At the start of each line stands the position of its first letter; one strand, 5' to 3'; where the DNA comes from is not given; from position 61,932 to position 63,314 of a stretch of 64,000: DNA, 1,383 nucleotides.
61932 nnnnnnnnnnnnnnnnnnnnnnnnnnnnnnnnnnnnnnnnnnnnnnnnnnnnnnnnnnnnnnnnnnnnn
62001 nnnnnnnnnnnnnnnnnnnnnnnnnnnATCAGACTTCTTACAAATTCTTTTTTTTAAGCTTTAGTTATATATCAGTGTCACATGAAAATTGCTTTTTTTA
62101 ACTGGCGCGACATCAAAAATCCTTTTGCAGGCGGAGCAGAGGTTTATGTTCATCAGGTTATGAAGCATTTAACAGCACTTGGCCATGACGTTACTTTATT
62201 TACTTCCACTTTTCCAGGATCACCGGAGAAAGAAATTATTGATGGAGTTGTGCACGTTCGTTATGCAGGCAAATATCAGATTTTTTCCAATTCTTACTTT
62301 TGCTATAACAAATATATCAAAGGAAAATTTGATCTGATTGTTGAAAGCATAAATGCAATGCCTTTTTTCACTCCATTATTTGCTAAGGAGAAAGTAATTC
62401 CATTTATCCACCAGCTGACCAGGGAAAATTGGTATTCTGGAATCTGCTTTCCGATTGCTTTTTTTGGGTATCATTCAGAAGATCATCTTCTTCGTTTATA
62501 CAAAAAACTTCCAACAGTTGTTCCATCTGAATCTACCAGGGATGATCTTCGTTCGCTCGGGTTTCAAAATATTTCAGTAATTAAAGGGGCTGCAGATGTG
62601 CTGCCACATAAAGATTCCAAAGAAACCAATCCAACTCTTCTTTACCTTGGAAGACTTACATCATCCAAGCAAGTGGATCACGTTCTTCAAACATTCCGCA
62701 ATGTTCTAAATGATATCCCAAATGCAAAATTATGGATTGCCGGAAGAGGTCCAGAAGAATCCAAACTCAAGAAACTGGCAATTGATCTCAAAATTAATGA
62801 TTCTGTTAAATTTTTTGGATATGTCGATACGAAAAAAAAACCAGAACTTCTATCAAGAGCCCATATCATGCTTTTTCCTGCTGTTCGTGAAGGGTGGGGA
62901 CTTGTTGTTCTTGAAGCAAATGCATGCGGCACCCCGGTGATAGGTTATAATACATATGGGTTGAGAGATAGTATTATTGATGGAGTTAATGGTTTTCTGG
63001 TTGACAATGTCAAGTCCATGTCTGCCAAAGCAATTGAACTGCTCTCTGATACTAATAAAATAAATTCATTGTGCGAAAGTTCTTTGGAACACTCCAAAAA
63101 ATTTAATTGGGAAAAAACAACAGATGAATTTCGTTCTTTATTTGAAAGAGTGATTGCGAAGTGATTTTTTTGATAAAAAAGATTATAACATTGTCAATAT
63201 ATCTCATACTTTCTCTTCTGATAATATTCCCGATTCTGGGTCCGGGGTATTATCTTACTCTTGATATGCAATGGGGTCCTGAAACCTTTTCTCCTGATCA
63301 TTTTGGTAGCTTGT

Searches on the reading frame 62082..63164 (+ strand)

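Call 46: search_protein_families(library=pfam, proteins=[window:62082-63164:+], max_evalue=0.01)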
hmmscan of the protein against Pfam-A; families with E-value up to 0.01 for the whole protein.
window:62082-63164:+ (360 aa): 7 families
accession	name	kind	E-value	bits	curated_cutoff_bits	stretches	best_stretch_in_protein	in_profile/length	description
PF00534.26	Glycos_transf_1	-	1.2e-41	142.6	26.4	1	178-327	10-162/172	Glycosyl transferases group 1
PF13692.12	Glyco_trans_1_4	-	9.6e-33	113.9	27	1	184-323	2-142/142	Glycosyl transferases group 1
PF13439.12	Glyco_transf_4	-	1.3e-13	51.8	28.5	1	17-169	2-164/170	Glycosyltransferase Family 4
PF20706.3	GT4-conflict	-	7.1e-12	45.4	26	1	176-301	190-323/385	Family 4 Glycosyltransferase in conflict systems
PF13579.12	Glyco_trans_4_4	-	8.4e-06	26.6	29.7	1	17-163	1-149/158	Glycosyl transferase 4-like domain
PF24279.1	HVO_2525_N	-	0.00091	19.9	27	0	189-268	12-87/135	HVO_2525, N-terminal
PF13524.12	Glyco_trans_1_2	-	0.00093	19.6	25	1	213-343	13-135/144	Glycosyl transferase-like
